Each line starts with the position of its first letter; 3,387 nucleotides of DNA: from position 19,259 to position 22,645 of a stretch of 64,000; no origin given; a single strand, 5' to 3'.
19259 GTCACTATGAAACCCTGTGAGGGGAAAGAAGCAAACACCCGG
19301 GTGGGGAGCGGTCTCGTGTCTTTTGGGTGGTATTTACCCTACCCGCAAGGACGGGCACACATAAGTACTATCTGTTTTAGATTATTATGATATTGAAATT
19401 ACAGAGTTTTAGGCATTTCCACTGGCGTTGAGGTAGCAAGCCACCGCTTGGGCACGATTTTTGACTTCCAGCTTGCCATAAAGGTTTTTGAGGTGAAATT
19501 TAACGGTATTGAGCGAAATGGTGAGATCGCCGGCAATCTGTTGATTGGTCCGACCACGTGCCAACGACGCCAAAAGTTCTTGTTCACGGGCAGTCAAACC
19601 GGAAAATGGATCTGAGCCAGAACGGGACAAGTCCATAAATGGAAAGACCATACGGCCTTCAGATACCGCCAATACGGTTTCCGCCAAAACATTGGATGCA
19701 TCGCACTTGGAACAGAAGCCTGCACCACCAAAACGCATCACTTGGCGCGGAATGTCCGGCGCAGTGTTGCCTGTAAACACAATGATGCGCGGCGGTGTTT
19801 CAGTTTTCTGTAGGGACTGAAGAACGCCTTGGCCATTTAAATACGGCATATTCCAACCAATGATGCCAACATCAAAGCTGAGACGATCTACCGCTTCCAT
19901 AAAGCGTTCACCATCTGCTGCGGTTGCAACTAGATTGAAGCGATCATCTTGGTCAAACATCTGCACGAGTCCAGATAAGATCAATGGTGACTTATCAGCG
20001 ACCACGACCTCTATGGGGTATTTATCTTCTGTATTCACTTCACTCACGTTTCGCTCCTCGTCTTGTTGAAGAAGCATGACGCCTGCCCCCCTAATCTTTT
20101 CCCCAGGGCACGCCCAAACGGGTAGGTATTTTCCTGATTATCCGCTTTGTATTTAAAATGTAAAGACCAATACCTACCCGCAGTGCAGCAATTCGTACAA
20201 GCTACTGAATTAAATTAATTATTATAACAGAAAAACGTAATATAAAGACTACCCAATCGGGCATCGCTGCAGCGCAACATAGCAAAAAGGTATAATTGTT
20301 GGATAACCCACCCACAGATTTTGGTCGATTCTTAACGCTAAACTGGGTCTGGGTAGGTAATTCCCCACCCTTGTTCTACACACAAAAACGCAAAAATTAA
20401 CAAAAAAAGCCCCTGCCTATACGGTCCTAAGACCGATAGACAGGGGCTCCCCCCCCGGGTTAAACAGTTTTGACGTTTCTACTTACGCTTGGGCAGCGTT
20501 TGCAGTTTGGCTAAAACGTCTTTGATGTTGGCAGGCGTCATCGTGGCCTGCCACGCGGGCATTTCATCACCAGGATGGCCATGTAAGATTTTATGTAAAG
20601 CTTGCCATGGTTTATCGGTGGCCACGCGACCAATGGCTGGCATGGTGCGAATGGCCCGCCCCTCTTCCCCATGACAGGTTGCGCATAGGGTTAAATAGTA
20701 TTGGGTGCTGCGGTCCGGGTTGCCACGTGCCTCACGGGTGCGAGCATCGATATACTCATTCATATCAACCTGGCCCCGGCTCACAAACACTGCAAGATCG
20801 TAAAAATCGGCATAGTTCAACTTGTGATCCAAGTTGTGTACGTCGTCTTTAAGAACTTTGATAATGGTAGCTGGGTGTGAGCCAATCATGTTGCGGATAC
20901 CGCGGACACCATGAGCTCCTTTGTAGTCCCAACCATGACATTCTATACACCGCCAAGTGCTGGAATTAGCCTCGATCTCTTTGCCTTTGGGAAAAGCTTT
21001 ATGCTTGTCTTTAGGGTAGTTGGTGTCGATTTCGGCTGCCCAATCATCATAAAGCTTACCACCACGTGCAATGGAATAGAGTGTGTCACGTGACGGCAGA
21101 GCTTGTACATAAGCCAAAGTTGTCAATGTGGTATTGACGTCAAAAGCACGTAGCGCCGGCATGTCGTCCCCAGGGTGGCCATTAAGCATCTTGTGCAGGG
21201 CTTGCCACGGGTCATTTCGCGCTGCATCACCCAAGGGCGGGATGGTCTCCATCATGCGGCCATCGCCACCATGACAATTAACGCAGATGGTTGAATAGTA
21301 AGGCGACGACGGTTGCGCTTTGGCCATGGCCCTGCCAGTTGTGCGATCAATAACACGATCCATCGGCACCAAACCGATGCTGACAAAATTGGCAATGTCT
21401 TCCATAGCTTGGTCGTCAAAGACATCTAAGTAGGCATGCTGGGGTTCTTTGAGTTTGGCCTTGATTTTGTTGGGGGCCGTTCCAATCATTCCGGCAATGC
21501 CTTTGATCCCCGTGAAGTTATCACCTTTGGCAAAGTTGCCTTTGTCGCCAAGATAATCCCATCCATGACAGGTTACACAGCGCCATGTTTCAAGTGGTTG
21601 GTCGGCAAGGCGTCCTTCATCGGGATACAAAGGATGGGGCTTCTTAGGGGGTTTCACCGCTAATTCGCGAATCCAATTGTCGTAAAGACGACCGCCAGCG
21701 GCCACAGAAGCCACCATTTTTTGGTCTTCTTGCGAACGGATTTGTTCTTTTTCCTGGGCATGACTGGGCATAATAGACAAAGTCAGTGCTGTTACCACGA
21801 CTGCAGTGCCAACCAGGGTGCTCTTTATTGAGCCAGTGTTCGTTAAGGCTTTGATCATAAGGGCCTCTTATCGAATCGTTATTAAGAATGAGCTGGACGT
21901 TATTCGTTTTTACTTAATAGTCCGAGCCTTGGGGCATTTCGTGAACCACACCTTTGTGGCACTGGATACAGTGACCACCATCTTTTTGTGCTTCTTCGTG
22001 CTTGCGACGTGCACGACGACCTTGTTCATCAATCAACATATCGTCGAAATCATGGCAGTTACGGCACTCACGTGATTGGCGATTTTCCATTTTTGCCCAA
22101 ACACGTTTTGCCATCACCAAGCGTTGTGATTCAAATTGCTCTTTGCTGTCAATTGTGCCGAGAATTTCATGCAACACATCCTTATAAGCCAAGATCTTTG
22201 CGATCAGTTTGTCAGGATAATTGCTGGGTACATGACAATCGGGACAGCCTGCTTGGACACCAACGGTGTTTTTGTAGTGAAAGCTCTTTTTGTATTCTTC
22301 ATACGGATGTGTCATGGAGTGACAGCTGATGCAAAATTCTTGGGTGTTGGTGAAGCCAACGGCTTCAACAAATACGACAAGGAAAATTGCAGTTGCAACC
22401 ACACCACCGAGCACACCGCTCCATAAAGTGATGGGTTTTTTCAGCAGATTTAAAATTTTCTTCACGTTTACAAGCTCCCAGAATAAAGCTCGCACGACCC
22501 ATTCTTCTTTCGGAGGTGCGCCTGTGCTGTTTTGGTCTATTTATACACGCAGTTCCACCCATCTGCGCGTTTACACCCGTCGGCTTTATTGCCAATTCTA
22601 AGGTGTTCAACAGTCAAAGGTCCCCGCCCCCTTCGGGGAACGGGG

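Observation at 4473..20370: Candidate non-CbbR regulon: GGGTAGG motif ahead of CBB regeneration genes and an adjacent LuxR-family regulator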

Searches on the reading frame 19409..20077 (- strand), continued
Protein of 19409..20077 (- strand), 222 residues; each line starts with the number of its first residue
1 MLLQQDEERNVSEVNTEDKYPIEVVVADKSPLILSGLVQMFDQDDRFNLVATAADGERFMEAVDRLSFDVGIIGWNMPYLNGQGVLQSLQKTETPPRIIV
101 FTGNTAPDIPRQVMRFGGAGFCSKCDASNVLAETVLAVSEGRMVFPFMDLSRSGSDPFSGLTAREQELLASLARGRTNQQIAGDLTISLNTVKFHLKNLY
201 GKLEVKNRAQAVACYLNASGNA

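Call 25: search_solved_structures(query=window:19409-20077:-, max_evalue=0.00001, show_alignments=3)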
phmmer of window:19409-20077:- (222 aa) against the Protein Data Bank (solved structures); distinct sequences matched with E-value up to 0.00001: 34.
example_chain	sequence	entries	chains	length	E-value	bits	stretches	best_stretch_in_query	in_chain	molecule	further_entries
4yn8_A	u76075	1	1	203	2.9e-21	79.4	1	22-213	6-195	Response regulator ChrA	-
1a04_A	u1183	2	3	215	1.7e-17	67.2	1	20-212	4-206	NITRATE/NITRITE RESPONSE REGULATOR PROTEIN NARL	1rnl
4ldz_A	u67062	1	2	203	3.2e-16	63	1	22-213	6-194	Transcriptional regulatory protein DesR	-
5hev_A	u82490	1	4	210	9.5e-16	61.4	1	22-212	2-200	Response regulator protein VraR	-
4hye_A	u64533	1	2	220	7.4e-14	55.3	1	20-212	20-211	Response regulator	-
4zmr_A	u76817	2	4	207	1.4e-13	54.4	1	23-212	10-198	Response regulator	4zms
3c3w_A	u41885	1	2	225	2e-13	53.9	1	23-213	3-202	TWO COMPONENT TRANSCRIPTIONAL REGULATORY PROTEIN DEVR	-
3eul_A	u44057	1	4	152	5.6e-13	52.4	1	21-145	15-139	POSSIBLE NITRATE/NITRITE RESPONSE TRANSCRIPTIONAL REGULATORY PROTEIN NARL (DNA-binding res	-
7ve6_A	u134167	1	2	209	1.6e-12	50.9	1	22-213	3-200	Response regulator protein VraR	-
4gvp_A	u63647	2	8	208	1.9e-12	50.7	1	22-213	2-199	Response regulator protein vraR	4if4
5f64_A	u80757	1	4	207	1.5e-11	47.7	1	24-208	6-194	Positive transcription regulator EvgA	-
8zwn_A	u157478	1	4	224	1.8e-11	47.5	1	23-208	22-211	DNA-binding transcriptional activator EvgA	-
4wt0_B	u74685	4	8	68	4.4e-11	46.2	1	160-214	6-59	Response regulator receiver domain protein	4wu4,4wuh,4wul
4wsz_A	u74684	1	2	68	2.2e-10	43.9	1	160-214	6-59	Response regulator receiver domain protein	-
7ve4_A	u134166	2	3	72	8.4e-10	42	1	156-213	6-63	DNA-binding response regulator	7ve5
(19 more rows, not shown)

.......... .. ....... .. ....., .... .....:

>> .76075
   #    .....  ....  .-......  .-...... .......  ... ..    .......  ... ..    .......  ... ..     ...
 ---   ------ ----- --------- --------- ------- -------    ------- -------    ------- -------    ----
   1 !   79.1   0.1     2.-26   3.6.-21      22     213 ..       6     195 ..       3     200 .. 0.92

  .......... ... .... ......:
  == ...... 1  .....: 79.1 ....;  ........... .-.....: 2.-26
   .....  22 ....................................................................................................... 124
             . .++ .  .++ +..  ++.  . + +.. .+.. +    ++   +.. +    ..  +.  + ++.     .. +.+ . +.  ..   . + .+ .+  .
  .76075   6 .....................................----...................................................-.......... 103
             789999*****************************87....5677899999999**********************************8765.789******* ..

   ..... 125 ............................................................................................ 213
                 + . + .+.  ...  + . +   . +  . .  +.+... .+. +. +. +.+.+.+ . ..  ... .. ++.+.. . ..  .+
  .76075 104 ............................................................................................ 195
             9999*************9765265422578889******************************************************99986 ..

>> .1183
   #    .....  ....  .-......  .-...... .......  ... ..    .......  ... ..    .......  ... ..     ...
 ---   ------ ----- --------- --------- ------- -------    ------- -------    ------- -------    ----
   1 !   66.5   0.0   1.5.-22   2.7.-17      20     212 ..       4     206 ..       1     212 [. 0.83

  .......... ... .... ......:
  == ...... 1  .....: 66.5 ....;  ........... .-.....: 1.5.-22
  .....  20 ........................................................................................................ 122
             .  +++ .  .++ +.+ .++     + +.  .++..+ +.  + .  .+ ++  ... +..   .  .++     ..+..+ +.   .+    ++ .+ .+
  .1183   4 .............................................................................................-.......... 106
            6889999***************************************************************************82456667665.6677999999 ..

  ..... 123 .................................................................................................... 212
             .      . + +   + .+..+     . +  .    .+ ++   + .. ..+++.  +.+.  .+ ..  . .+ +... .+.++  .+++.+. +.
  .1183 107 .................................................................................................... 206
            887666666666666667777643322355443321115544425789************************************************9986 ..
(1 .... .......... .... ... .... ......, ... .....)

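Call 34: search_dna_similar(query=window:19409-20077:-, collection=plasmids, mode=protein, max_evalue=1e-15, max_rows=40)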
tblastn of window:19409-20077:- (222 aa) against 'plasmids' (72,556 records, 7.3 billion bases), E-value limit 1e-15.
Records with a match: 189; places in all: 215; records where one place covers at least 80% of the query: 186.
Best place of each record, by identity: <60% 189.
By first word of the organism name: Streptomyces 44; Rhizobium 23; Bacillus 20; Sinorhizobium 10; Aminobacter 10; Rhodococcus 8; Vibrio 6; Escherichia 5; Ruegeria 4; Paracoccus 4; and 39 more.
By predicted mobility (MOB-suite, as given by PLSDB): non-mobilizable 121; conjugative 40; mobilizable 28.
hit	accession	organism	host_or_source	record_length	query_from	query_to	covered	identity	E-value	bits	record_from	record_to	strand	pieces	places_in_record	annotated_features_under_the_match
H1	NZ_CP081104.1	Ruegeria conchae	-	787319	21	218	89%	43.9%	7e-52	186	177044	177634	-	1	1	response regulator transcription factor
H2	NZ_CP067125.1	Paracoccus alcaliphilus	whole organism,soil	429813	22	218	89%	44.2%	8e-45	166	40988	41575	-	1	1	response regulator transcription factor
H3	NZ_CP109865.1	Paracoccus aminovorans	bacteria,human fecal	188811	22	222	91%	42.4%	3e-45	167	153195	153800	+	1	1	response regulator transcription factor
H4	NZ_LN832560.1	Paracoccus aminovorans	-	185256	22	222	91%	42.4%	3e-45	167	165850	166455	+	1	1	response regulator transcription factor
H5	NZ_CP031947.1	Ruegeria sp. AD91A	-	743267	14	222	94%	40.2%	4e-49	178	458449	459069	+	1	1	response regulator transcription factor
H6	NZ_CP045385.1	Ruegeria sp. THAF33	pure culture,Surface of a polyethylene ...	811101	14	222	94%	40.2%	5e-49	178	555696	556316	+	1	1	response regulator transcription factor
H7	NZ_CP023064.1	Sinorhizobium sp. CCBAU 05631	G.max,nodule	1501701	3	215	96%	39.0%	3e-29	153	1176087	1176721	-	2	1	record has no annotation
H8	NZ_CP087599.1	Paracoccus sp. MA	cell culture,soil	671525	9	218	95%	39.5%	4e-43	161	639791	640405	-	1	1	response regulator transcription factor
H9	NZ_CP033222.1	Parasedimentitalea marina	Cell culture,deep seawater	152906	21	218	87%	42.8%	2e-38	184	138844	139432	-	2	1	none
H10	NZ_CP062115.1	Aminobacter sp. SR38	bacterial pure culture,soil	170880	13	216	92%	40.3%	4e-45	167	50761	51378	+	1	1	response regulator transcription factor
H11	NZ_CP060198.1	Aminobacter sp. MDW-2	cell culture,soil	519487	22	215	87%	41.8%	3e-43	162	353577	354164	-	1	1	response regulator transcription factor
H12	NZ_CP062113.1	Aminobacter sp. SR38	bacterial pure culture,soil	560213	22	215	87%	41.8%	3e-43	162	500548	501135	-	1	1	response regulator transcription factor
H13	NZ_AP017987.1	Aminobacter sp. SS-2016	Lotus japoicus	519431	22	215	87%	41.8%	5e-43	161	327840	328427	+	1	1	response regulator transcription factor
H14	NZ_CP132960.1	Aminobacter niigataensis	cell culture,sediment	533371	22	215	87%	41.8%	5e-43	161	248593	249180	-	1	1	response regulator transcription factor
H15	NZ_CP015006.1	Aminobacter aminovorans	cell culture,soil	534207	22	215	87%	41.8%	5e-43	161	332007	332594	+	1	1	response regulator transcription factor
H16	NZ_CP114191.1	Aminobacter sp. NyZ550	-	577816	22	215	87%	41.8%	5e-43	161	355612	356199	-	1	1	response regulator transcription factor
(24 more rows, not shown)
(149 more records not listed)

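Call 36: get_annotated_region(hit=H16, flank=9000)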
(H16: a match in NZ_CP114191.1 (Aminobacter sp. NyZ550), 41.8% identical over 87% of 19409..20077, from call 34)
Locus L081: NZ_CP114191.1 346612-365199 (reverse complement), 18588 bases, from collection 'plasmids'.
description: Aminobacter sp. NyZ550 plasmid pMET1, complete sequence
organism: Aminobacter sp. NyZ550 (NCBI taxid 2979870)
taxonomy: Bacteria; Pseudomonadota; Alphaproteobacteria; Hyphomicrobiales; Phyllobacteriaceae; Aminobacter; Aminobacter sp. NyZ550
host: -; source: -; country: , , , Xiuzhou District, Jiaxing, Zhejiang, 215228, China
typing (MOB-suite, as given by PLSDB): non-mobilizable
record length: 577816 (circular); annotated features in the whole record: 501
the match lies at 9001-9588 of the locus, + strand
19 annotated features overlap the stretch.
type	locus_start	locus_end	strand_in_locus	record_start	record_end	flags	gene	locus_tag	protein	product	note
CDS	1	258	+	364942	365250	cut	-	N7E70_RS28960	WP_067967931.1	sarcosine oxidase subunit delta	GO:0046653 - tetrahydrofolate metabolic process [Evidence IEA]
CDS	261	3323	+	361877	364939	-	-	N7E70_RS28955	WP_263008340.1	sarcosine oxidase subunit alpha family protein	-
CDS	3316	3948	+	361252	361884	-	-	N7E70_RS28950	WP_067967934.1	sarcosine oxidase subunit gamma family protein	-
CDS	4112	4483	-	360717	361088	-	-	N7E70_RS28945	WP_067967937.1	hypothetical protein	-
CDS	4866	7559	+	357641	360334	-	-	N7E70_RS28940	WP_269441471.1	phosphoenolpyruvate carboxylase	GO:0015977 - carbon fixation [Evidence IEA]; GO:0006099 - tricarboxylic acid cycle [Evidence IEA]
CDS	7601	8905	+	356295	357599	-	glyA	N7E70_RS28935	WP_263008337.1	serine hydroxymethyltransferase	GO:0019264 - glycine biosynthetic process from serine [Evidence IEA]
CDS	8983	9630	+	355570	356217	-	-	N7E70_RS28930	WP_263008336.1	response regulator transcription factor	GO:0000160 - phosphorelay signal transduction system [Evidence IEA]; GO:0006355 - regulation of DNA-templated ...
CDS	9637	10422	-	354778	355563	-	-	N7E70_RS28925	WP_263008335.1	anti-sigma factor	-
CDS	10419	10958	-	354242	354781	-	-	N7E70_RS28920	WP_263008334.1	RNA polymerase sigma factor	GO:0006352 - DNA-templated transcription initiation [Evidence IEA]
CDS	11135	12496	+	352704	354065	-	-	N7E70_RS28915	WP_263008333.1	S8 family serine peptidase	-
CDS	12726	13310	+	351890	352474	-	-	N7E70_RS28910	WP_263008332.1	DUF4956 domain-containing protein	-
CDS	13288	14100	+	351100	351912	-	-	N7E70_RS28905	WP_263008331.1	polyphosphate polymerase domain-containing protein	-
CDS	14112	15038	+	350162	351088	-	-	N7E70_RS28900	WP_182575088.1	esterase-like activity of phytase family protein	-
CDS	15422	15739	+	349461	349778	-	-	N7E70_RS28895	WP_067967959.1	hypothetical protein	-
CDS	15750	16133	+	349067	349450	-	-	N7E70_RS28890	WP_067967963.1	hypothetical protein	-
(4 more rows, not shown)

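Call 38: get_annotated_region(hit=H4, flank=7000)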
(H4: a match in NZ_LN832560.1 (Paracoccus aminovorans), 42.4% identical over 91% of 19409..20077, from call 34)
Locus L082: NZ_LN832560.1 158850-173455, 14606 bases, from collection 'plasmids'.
description: Paracoccus aminovorans isolate JCM7685 plasmid II, complete sequence
organism: Paracoccus aminovorans (NCBI taxid 34004)
taxonomy: Bacteria; Pseudomonadota; Alphaproteobacteria; Rhodobacterales; Paracoccaceae; Paracoccus; Paracoccus aminovorans
host: -; source: -; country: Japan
typing (MOB-suite, as given by PLSDB): non-mobilizable; replicon rep_cluster_560,rep_cluster_969
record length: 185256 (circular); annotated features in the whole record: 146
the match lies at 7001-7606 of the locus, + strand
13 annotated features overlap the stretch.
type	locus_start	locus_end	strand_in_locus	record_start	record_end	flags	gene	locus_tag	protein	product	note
CDS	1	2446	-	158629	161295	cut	-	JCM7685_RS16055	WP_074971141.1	phosphoenolpyruvate carboxylase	GO:0015977 - carbon fixation [Evidence IEA]; GO:0006099 - tricarboxylic acid cycle [Evidence IEA]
CDS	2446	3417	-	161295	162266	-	-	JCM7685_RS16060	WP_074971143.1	D-glycerate dehydrogenase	-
CDS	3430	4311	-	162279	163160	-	sucD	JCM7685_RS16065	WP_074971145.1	succinate--CoA ligase subunit alpha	-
CDS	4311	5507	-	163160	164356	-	-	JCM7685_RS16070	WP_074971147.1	malate--CoA ligase subunit beta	-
CDS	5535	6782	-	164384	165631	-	-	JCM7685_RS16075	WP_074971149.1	aminotransferase class V-fold PLP-dependent enzyme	-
CDS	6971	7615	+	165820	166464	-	-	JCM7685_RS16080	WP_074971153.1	response regulator transcription factor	GO:0000160 - phosphorelay signal transduction system [Evidence IEA]; GO:0006355 - regulation of DNA-templated ...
CDS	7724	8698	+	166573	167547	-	-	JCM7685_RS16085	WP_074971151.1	CoA ester lyase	-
CDS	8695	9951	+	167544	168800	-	-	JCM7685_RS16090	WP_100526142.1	DUF4147 domain-containing protein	-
CDS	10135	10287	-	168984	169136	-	-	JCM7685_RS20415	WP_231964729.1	hypothetical protein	-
CDS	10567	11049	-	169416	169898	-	-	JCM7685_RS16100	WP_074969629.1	pyridoxamine 5'-phosphate oxidase family protein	-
CDS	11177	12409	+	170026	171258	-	-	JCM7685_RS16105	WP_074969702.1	putative DNA modification/repair radical SAM protein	-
CDS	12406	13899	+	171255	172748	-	-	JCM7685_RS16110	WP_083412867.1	UdgX family uracil-DNA binding protein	-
CDS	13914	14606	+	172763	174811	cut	-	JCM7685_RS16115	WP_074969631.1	catalase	-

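Call 61: search_protein_families(library=pfam, proteins=[L053:10900-11937:+, L053:11408-12631:+, L053:13736-14623:+, L053:14598-15872:+, L078:12397-14421:+, L078:14693-15550:+, L078:16147-17496:+, L065:4806-6122:+, L065:3141-3734:+, L065:6804-7565:+], max_evalue=0.00001)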
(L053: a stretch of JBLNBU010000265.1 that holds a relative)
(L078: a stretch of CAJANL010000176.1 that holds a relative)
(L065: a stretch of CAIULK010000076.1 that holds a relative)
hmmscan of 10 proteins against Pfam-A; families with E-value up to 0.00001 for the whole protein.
L053:10900-11937:+ (345 aa): 0 families

L053:11408-12631:+ (407 aa): 0 families

L053:13736-14623:+ (295 aa): 0 families

L053:14598-15872:+ (424 aa): 1 family
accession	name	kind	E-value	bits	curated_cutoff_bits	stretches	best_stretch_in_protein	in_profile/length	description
PF07670.19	Gate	-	8e-15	55.6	29.6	2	67-176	2-98/104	Nucleoside recognition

L078:12397-14421:+ (674 aa): 0 families

L078:14693-15550:+ (285 aa): 1 family
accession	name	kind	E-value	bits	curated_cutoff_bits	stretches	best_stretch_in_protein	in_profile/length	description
PF08511.16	COQ9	-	3.3e-24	84.7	20.5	1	175-243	3-71/72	COQ9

L078:16147-17496:+ (449 aa): 0 families

L065:4806-6122:+ (438 aa): 0 families

L065:3141-3734:+ (197 aa): 0 families

L065:6804-7565:+ (253 aa): 0 families

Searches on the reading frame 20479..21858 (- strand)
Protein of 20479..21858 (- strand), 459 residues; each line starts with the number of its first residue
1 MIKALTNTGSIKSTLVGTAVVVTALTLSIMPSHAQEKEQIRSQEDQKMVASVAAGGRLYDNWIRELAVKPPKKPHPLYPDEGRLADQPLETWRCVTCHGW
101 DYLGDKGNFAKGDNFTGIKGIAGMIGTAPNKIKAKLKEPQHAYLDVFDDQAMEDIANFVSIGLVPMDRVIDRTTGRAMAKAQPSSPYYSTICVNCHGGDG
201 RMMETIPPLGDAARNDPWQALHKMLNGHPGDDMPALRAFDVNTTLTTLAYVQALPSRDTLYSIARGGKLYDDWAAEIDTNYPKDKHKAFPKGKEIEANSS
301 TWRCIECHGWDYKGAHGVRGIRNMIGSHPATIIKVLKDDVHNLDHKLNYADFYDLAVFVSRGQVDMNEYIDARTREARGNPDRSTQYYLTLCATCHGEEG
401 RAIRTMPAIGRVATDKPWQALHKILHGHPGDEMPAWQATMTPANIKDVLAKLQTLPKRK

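Call 8: search_protein_families(library=ncbifam, proteins=[window:20479-21858:-])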
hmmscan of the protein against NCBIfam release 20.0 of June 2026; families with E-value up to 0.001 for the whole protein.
window:20479-21858:- (459 aa): 6 families
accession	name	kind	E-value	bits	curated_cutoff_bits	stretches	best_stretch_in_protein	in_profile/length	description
TIGR00782.1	ccoP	equivalog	2.4e-14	53.3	179.95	1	303-455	117-281/285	cytochrome-c oxidase, cbb3-type subunit III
NF045773.1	cytochro_C550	exception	3e-13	49.8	125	0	380-439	48-105/118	cytochrome c550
NF050122.1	bc1_QcrC_actin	exception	4.1e-08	32.9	200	0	265-455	17-211/253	cytochrome bc1 complex diheme cytochrome c subunit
NF045774.1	cytochro_C551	exception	4.8e-08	32.9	118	0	378-435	36-91/110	cytochrome c551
NF052246.1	SorB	equivalog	1.9e-05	24.6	93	0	276-312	3-36/80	SorB family sulfite dehydrogenase c-type cytochrome subunit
NF011054.0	PRK14486.1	equivalog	0.00017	21.2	447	0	386-454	220-289/294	putative bifunctional cbb3-type cytochrome c oxidase subunit II/cytochrome c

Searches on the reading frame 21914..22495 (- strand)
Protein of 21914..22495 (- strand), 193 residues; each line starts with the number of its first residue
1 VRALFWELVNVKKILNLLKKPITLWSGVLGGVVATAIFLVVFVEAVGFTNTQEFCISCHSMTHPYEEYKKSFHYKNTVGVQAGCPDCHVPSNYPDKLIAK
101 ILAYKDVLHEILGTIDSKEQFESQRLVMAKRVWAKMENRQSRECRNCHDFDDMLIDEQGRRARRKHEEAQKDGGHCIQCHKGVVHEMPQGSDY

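Call 8: search_protein_families(library=ncbifam, proteins=[window:21914-22495:-])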
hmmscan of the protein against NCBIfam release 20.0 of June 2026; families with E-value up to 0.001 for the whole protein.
window:21914-22495:- (193 aa): 5 families
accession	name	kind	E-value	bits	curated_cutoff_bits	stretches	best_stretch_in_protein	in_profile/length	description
TIGR02162.1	torC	equivalog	6.4e-63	213.3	478.2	1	13-190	2-183/387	pentaheme c-type cytochrome TorC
TIGR02161.1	napC_nirT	subfamily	1.8e-61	207.3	310.6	1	11-190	2-184/185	periplasmic nitrate (or nitrite) reductase c-type cytochrome, NapC/NirT family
NF007906.0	PRK10617.1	equivalog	1.6e-53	181.6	349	1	11-189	11-192/200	cytochrome c-type protein NapC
NF011606.0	PRK15032.1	equivalog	8.4e-49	166.7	455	1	12-191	2-185/390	pentaheme c-type cytochrome TorC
TIGR03153.1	cytochr_NrfH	equivalog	1.8e-15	57.2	134.2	1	31-185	6-138/138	cytochrome c nitrite reductase small subunit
